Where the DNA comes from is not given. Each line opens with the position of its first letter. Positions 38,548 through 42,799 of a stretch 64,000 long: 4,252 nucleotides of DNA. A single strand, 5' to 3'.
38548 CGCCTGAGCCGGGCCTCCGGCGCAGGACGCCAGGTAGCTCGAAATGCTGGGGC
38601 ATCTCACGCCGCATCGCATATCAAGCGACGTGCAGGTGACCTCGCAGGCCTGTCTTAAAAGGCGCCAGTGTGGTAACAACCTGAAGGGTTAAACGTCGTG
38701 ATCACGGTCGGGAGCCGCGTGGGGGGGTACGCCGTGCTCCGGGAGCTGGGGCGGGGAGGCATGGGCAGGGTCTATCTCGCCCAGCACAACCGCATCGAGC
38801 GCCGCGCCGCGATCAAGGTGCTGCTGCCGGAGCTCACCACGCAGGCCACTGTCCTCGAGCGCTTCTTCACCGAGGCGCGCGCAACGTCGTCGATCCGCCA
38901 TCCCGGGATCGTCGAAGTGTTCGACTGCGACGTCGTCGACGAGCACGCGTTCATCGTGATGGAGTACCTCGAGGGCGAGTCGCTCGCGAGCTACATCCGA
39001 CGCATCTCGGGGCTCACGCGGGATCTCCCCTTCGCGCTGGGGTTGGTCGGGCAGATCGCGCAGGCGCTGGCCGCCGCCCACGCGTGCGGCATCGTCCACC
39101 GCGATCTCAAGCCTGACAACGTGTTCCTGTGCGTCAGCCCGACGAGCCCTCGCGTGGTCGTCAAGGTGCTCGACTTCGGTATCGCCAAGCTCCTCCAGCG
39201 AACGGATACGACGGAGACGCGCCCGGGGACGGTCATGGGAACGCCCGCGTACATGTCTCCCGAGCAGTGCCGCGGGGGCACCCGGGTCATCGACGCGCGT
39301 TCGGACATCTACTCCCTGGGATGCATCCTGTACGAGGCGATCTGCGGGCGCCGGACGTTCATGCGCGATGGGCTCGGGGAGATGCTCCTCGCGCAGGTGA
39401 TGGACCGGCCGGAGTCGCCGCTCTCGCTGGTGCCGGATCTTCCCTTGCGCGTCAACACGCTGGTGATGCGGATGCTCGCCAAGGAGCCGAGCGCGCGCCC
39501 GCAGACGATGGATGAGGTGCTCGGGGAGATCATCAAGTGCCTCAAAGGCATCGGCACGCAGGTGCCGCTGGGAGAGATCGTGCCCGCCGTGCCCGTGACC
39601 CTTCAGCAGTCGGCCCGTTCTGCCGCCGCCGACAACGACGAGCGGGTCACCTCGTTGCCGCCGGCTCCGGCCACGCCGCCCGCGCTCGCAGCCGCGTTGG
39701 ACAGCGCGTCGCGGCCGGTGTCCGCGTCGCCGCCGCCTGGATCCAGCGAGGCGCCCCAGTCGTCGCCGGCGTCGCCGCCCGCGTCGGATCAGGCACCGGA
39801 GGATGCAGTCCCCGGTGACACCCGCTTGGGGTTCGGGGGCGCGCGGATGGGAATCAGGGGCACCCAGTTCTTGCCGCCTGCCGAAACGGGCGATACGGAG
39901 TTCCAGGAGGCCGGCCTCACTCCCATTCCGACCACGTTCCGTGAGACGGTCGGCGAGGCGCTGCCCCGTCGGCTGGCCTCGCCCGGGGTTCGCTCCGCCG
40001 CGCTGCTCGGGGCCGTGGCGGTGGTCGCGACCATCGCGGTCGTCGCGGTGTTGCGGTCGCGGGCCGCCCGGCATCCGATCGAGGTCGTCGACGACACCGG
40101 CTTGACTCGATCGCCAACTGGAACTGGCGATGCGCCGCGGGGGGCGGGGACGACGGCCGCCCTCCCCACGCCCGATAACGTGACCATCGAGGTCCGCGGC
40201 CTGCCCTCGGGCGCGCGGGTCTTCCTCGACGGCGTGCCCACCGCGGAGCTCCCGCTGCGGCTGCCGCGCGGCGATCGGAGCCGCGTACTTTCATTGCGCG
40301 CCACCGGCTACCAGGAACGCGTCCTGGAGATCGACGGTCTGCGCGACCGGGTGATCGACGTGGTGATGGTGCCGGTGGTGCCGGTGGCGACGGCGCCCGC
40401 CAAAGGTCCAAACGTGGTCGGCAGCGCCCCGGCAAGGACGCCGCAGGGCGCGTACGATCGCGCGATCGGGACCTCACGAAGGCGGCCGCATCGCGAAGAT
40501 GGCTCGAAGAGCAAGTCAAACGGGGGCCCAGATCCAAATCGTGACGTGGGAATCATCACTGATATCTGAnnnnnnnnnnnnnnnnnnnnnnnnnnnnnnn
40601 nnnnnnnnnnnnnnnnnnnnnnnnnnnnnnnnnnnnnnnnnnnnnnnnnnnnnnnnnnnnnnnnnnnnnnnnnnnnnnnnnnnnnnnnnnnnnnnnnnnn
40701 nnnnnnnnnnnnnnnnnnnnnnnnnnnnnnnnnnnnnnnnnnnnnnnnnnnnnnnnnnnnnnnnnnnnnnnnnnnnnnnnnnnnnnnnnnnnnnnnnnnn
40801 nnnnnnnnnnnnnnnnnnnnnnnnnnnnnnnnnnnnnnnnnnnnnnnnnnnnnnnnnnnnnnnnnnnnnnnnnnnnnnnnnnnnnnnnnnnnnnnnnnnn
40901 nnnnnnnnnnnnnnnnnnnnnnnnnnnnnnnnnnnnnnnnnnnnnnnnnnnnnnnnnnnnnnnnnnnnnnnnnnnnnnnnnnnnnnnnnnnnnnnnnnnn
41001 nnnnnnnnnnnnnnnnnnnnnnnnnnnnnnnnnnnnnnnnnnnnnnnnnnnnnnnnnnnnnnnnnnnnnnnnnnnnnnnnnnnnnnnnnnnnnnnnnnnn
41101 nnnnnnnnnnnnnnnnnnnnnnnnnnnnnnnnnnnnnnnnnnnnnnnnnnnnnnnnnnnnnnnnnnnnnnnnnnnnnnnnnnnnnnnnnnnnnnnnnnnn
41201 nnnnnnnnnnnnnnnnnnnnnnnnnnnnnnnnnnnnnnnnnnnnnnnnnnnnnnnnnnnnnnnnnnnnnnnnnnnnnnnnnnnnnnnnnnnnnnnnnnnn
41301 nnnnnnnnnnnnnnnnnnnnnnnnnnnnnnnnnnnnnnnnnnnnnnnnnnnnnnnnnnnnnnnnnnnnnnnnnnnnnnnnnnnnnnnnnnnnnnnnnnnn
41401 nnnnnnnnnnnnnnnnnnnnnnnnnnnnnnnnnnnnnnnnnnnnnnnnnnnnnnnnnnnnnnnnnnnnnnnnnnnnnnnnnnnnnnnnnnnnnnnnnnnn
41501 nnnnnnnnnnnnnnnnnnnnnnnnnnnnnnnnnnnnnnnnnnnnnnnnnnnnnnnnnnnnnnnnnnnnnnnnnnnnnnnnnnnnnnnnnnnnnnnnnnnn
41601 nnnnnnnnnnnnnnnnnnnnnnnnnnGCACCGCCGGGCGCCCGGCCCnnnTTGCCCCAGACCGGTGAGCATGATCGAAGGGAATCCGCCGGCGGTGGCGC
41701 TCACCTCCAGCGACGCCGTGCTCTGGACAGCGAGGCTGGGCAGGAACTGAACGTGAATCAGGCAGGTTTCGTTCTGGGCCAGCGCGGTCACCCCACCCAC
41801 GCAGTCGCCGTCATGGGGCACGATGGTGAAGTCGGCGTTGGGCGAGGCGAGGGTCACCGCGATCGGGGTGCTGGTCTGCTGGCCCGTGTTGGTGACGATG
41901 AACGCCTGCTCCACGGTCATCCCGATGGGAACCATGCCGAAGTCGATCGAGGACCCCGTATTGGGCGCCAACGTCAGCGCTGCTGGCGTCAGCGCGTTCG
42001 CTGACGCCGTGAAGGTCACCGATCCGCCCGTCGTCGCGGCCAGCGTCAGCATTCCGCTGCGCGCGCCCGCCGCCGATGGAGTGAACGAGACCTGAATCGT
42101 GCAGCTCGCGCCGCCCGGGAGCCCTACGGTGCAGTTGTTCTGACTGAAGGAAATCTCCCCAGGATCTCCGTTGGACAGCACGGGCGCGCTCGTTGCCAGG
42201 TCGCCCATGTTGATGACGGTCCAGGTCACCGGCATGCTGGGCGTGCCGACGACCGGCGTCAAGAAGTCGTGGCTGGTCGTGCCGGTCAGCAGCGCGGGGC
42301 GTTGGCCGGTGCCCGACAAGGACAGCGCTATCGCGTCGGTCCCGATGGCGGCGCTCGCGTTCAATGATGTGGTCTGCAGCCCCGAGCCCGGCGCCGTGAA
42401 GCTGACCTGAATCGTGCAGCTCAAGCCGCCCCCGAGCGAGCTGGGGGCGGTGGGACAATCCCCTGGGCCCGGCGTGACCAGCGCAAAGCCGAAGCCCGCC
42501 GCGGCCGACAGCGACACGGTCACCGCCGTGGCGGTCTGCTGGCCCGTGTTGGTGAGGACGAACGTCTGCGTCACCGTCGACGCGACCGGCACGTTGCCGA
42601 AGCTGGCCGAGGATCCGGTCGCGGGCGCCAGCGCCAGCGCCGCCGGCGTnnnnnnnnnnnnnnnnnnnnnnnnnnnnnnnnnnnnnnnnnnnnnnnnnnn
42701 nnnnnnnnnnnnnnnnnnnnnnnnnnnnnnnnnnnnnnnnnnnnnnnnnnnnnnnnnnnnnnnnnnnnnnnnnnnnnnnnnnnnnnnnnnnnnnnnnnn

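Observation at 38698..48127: Kinase(PEGA) – TPR/PEGA – giant choice-of-anchor-D repeat lipoprotein module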

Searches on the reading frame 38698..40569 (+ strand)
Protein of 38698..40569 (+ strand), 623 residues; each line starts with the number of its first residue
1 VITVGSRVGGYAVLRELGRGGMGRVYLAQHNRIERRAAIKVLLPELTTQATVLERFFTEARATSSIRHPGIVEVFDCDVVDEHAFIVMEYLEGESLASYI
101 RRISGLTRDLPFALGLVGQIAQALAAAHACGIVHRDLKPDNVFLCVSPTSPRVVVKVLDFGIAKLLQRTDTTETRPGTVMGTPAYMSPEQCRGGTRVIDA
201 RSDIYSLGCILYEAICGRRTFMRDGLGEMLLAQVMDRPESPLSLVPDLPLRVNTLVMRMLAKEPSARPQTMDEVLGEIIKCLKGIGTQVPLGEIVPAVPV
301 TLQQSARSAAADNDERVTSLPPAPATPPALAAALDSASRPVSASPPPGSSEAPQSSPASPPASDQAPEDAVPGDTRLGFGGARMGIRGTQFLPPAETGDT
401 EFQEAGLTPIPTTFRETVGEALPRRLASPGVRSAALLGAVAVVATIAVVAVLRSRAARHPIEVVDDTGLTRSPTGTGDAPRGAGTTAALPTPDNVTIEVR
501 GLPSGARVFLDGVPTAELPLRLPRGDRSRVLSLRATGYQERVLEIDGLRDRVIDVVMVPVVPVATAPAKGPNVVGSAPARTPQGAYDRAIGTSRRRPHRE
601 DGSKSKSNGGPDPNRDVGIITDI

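Call 4: search_protein_families(library=pfam, proteins=[window:38698-40569:+], max_evalue=0.01)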
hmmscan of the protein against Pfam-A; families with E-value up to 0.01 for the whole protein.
window:38698-40569:+ (623 aa): 4 families
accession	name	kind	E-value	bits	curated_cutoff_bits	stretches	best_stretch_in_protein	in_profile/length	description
PF00069.31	Pkinase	-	6.9e-46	157.2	31.7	1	11-271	1-255/263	Protein kinase domain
PF07714.23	PK_Tyr_Ser-Thr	-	1.6e-29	103.4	23.1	1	14-269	4-250/258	Protein tyrosine and serine/threonine kinase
PF06293.20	Kdo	-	0.00093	19.1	21.3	1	82-160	90-166/207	Lipopolysaccharide kinase (Kdo/WaaP) family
PF01636.29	APH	-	0.0012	19.1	23.2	0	121-163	159-197/239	Phosphotransferase enzyme family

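Call 5: search_protein_families(library=ncbifam, proteins=[window:38698-40569:+], max_evalue=0.01)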
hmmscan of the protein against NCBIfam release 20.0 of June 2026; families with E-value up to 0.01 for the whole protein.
window:38698-40569:+ (623 aa): 18 families
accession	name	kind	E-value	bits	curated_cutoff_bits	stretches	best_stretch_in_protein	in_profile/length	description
NF033483.0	PknB_PASTA_kin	equivalog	4.1e-80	270.4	450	1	11-285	9-272/563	Stk1 family PASTA domain-containing Ser/Thr kinase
NF052427.1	StpK7MSMEG_1200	equivalog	3.5e-48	164.5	900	1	7-275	5-262/601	serine/threonine protein kinase StpK7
NF047741.1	antiphage_MADS6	equivalog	2.7e-44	151.7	460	2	114-283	302-462/612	methylation-associated defense system protein kinase MAD6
NF009651.0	PRK13184.1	equivalog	1.7e-39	135.5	839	1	10-284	3-293/932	serine/threonine-protein kinase PknD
TIGR03903.1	TOMM_kin_cyc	equivalog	2e-35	122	705.75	1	35-269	4-235/1267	TOMM system kinase/cyclase fusion protein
NF053615.1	SerThrKinAfsKStmc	equivalog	6.7e-31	107.7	1300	1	7-365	11-350/809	protein serine/threonine kinase AfsK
NF038150.1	lanthi_synth_IV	equivalog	9.6e-22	77.1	650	1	11-280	191-455/851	class IV lanthionine synthetase LanL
NF033442.0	BREX_PglW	equivalog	1.2e-19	69.6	990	1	9-225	512-714/1391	BREX system serine/threonine kinase PglW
NF038151.1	lanthi_synth_III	equivalog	4.6e-17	61.7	575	1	11-217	222-425/833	class III lanthionine synthetase LanKC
NF058632.1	SerThrKinPrkT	equivalog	7e-15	54.9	280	1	11-154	23-160/322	serine/threonine protein kinase PrkT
TIGR03724.2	arch_bud32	equivalog_domain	5.3e-11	42.4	125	1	53-169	37-137/193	KEOPS complex kinase/ATPase Bud32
NF043056.1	T4SS_LegK1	equivalog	5.5e-11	41.7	550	1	75-211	145-280/516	Dot/Icm T4SS effector kinase LegK1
NF011463.0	PRK14879.1-4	equivalog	1.2e-08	34.7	188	1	50-169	59-166/237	Kae1-associated kinase Bud32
NF007174.0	PRK09605.1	equivalog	3.8e-08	32.2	447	1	52-168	379-478/535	bifunctional N(6)-L-threonylcarbamoyladenine synthase/serine/threonine protein kinase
NF011464.0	PRK14879.1-7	equivalog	3.2e-07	30.3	246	1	31-165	33-151/221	Kae1-associated kinase Bud32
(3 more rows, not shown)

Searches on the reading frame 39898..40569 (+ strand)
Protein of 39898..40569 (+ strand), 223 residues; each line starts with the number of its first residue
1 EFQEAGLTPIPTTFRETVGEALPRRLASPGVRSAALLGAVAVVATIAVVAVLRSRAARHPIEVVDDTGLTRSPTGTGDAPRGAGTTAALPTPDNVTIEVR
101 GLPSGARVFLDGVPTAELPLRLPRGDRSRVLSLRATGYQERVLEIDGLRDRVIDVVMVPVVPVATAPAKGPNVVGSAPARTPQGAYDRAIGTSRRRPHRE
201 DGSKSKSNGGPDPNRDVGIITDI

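Call 7: search_protein_families(library=pfam, proteins=[window:39898-40569:+], max_evalue=10)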
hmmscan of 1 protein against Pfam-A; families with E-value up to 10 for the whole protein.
window:39898-40569:+ (223 aa): 1 family
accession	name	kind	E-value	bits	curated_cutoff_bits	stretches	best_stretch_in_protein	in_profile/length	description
PF08308.17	PEGA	-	0.063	13.6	20.8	1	96-144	3-52/71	PEGA domain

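Call 46: search_protein_representatives(protein=window:40015-40566:+)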
Query: 184 residues. Proteins with E-value up to 0.001 (for the whole library): 304; up to 1e-10: 27; up to 1e-30: 1. The best 150 are listed.
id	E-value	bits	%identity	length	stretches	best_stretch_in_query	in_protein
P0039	3.6e-33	131.2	76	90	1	94-184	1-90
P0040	8.0e-30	120.3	66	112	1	56-164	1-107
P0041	6.7e-26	107.5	31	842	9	46-107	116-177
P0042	1.2e-24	103.4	62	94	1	92-183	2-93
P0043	9.0e-22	94.0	49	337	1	17-164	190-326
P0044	6.6e-19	84.7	28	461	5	37-122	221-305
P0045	1.8e-18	83.3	45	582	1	4-171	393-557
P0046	1.7e-16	76.8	50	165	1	47-134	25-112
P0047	2.0e-15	73.4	33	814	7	50-142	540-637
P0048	1.1e-14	71.0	46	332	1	7-155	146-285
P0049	1.5e-14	70.5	42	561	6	51-89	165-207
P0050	1.5e-14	70.5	36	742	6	46-106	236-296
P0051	3.0e-14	69.6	31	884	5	47-123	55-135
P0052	4.6e-14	68.9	25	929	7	58-117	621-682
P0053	1.5e-13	67.3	33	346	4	49-129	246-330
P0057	9.5e-12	61.4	30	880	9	44-125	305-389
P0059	1.2e-11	61.0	42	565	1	38-152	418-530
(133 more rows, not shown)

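Call 47: search_protein_families(library=pfam, proteins=[P0041, P0044, P0047, P0050, P0052, P0045, P0059, P0043, P0057, P0049], max_evalue=0.001)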
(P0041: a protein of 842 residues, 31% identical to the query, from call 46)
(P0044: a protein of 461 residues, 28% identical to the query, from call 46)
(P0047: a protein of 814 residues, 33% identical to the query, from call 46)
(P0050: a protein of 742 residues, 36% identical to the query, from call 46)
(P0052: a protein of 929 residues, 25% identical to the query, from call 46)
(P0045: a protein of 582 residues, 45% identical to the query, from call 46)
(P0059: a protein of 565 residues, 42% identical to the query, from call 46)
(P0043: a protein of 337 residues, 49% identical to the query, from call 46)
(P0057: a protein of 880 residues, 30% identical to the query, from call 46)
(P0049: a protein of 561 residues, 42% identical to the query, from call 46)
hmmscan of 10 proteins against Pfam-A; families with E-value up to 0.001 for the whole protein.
P0041 (842 aa): 9 families
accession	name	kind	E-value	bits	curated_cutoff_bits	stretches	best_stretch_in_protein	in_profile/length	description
PF08308.17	PEGA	-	3.2e-118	386.2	20.8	9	54-121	2-68/71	PEGA domain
PF13620.12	CarboxypepD_reg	-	1.3e-25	90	32.3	0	222-255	44-78/82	Carboxypeptidase regulatory-like domain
PF07603.17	Lcl_C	-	2.4e-22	79.8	34.9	1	719-831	1-117/117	Lcl C-terminal domain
PF13715.12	CarbopepD_reg_2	-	8e-12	45.5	32.2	0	80-120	36-76/88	CarboxypepD_reg-like domain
PF10787.14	YfmQ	-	2.1e-08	34.4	22.9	0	585-615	82-111/133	Uncharacterised protein from bacillus cereus group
PF14137.11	DUF4304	-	6.5e-08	33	23.2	0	232-254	5-27/115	Domain of unknown function (DUF4304)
PF11501.13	bCoV_NSP1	-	1.9e-07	31.3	25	0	608-680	62-130/138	Betacoronavirus replicase NSP1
PF07550.17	Shr-like_HID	-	5.6e-07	30.4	22.3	0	66-112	30-71/82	Heme-binding protein Shr-like, Hb-interacting domain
PF20608.4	Phage_tube_C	-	7.4e-05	23.4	24.1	0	213-247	45-79/82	Phage tail tube protein C-terminal domain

P0044 (461 aa): 8 families
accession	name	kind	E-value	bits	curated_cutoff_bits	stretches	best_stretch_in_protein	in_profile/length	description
PF08308.17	PEGA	-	6.5e-80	263.5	20.8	5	173-235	3-66/71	PEGA domain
PF13715.12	CarbopepD_reg_2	-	8.4e-15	55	32.2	0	67-101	41-77/88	CarboxypepD_reg-like domain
PF13620.12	CarboxypepD_reg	-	1.4e-13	51.4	32.3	0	335-368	45-81/82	Carboxypeptidase regulatory-like domain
PF07550.17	Shr-like_HID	-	3.5e-07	31.1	22.3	0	68-88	59-81/82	Heme-binding protein Shr-like, Hb-interacting domain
PF20608.4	Phage_tube_C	-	3.7e-07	30.8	24.1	0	324-358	44-78/82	Phage tail tube protein C-terminal domain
PF22820.2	TcaA_3rd_4th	-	4.5e-06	27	27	0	308-340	5-36/73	TcaA protein 3rd/4th domain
PF06832.18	BiPBP_C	-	1.1e-05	25.7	26.8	0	395-426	46-79/90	Penicillin-Binding Protein C-terminus Family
PF22969.3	Ig_NUP210_2nd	-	0.00014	22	27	0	114-140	78-104/109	NUP210 Ig-like domain 2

P0047 (814 aa): 3 families
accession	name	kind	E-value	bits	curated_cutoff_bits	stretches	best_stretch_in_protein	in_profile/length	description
PF08308.17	PEGA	-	7e-113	369.1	20.8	8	397-462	2-67/71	PEGA domain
PF13620.12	CarboxypepD_reg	-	4.4e-29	101.1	32.3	1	424-462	42-81/82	Carboxypeptidase regulatory-like domain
PF13715.12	CarbopepD_reg_2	-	3.2e-11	43.5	32.2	0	276-316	38-78/88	CarboxypepD_reg-like domain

P0050 (742 aa): 7 families
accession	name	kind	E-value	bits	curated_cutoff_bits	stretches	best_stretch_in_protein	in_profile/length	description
PF08308.17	PEGA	-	2e-97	319.6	20.8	7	172-238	2-68/71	PEGA domain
PF13620.12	CarboxypepD_reg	-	2e-31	108.6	32.3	3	271-311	41-82/82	Carboxypeptidase regulatory-like domain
PF13715.12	CarbopepD_reg_2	-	5.7e-19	68.4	32.2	0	181-237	15-76/88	CarboxypepD_reg-like domain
PF22820.2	TcaA_3rd_4th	-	2.9e-09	37.2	27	0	560-580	7-29/73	TcaA protein 3rd/4th domain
PF14686.12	fn3_3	-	1.3e-08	34.9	24.4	0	271-305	38-74/75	Polysaccharide lyase family 4, domain II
PF07550.17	Shr-like_HID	-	4e-06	27.7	22.3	0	221-293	12-76/82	Heme-binding protein Shr-like, Hb-interacting domain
PF09430.16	EMC7_beta-sandw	-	0.00029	21.5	26.6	0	198-231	32-65/122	ER membrane protein complex subunit 7, beta-sandwich domain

P0052 (929 aa): 7 families
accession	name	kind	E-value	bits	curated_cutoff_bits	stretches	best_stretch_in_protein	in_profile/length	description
PF08308.17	PEGA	-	2.8e-118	386.4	20.8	11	400-469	2-70/71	PEGA domain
PF07550.17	Shr-like_HID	-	5.5e-18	65.7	22.3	0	429-454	55-81/82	Heme-binding protein Shr-like, Hb-interacting domain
PF13715.12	CarbopepD_reg_2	-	5.8e-18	65.2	32.2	0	628-689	15-80/88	CarboxypepD_reg-like domain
PF13620.12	CarboxypepD_reg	-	7e-18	65.2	32.3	0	428-467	42-82/82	Carboxypeptidase regulatory-like domain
PF09430.16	EMC7_beta-sandw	-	6.4e-10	39.7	26.6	0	792-839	32-78/122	ER membrane protein complex subunit 7, beta-sandwich domain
PF20608.4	Phage_tube_C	-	2.7e-09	37.7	24.1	0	423-454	48-78/82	Phage tail tube protein C-terminal domain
PF22820.2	TcaA_3rd_4th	-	0.00048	20.4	27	0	767-809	5-50/73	TcaA protein 3rd/4th domain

P0045 (582 aa): 4 families
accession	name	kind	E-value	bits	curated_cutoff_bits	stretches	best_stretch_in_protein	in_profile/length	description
PF00069.31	Pkinase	-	8e-47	160.3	31.7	1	11-271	1-255/263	Protein kinase domain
PF07714.23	PK_Tyr_Ser-Thr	-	6.5e-31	108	23.1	1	13-269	3-250/258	Protein tyrosine and serine/threonine kinase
PF06293.20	Kdo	-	3e-06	27.3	21.3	1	82-164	90-170/207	Lipopolysaccharide kinase (Kdo/WaaP) family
PF01636.29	APH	-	6e-06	26.6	23.2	0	120-164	158-198/239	Phosphotransferase enzyme family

P0059 (565 aa): 2 families
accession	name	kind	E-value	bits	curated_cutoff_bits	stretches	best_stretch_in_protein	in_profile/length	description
PF00069.31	Pkinase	-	6.1e-45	154.1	31.7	1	4-262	1-253/263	Protein kinase domain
PF07714.23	PK_Tyr_Ser-Thr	-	3.9e-26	92.3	23.1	1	6-265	3-252/258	Protein tyrosine and serine/threonine kinase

P0043 (337 aa): 0 families

P0057 (880 aa): 5 families
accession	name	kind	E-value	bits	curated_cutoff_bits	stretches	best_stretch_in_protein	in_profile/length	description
PF08308.17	PEGA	-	3.8e-145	472.5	20.8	9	242-308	2-68/71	PEGA domain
PF13620.12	CarboxypepD_reg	-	2.9e-35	120.9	32.3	2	642-681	42-82/82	Carboxypeptidase regulatory-like domain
PF13715.12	CarbopepD_reg_2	-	1.3e-17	64.1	32.2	0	344-382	38-76/88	CarboxypepD_reg-like domain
PF11008.14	DUF2846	-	2.7e-07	31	34.3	0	628-674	26-74/92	Protein of unknown function (DUF2846)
PF21226.3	MalQ_N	-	2e-06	28.5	24.1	0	328-362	47-82/91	MalQ N-terminal beta sandwich domain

P0049 (561 aa): 8 families
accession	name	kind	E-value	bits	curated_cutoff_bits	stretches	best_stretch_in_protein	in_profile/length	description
PF08308.17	PEGA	-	2.3e-62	207.3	20.8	6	320-390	2-70/71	PEGA domain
PF13620.12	CarboxypepD_reg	-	2.1e-08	34.8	32.3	0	420-463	39-82/82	Carboxypeptidase regulatory-like domain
PF13715.12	CarbopepD_reg_2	-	1.6e-07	31.7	32.2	0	405-456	16-70/88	CarboxypepD_reg-like domain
PF22820.2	TcaA_3rd_4th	-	2.6e-07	30.9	27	0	171-193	4-26/73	TcaA protein 3rd/4th domain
PF10934.14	Sheath_initiator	-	2.7e-07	31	32.9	0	248-289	9-49/104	Contractile injection system sheath initiator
PF10342.15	Kre9_KNH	-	2.5e-06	28.6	24.6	1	476-550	1-76/94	Kre9/KNH-like N-terminal Ig-like domain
PF16640.11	Big_3_5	-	4e-06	27.7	35.5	0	6-75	12-83/88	Bacterial Ig-like domain (group 3)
PF04995.19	CcmD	-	0.00021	21.7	25.6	0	54-63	1-10/44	Heme exporter protein D (CcmD)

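Call 58: search_solved_structures(query=window:40015-40566:+, max_evalue=1)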
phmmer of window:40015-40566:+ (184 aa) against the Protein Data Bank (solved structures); distinct sequences matched with E-value up to 1: 0.

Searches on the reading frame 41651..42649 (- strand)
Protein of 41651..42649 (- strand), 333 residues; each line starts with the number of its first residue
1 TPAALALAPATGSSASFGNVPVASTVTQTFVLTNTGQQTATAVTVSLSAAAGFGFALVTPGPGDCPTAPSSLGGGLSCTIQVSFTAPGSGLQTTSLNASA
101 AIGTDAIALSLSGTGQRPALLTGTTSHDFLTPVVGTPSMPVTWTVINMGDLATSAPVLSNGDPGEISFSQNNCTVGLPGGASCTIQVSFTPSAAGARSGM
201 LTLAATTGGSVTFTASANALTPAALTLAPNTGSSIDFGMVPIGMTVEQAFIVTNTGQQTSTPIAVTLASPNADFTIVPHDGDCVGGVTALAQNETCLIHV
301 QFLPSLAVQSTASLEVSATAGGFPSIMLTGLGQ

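Call 57: search_solved_structures(query=window:41651-42649:-, max_evalue=0.01)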
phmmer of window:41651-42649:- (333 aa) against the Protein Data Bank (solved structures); distinct sequences matched with E-value up to 0.01: 0.
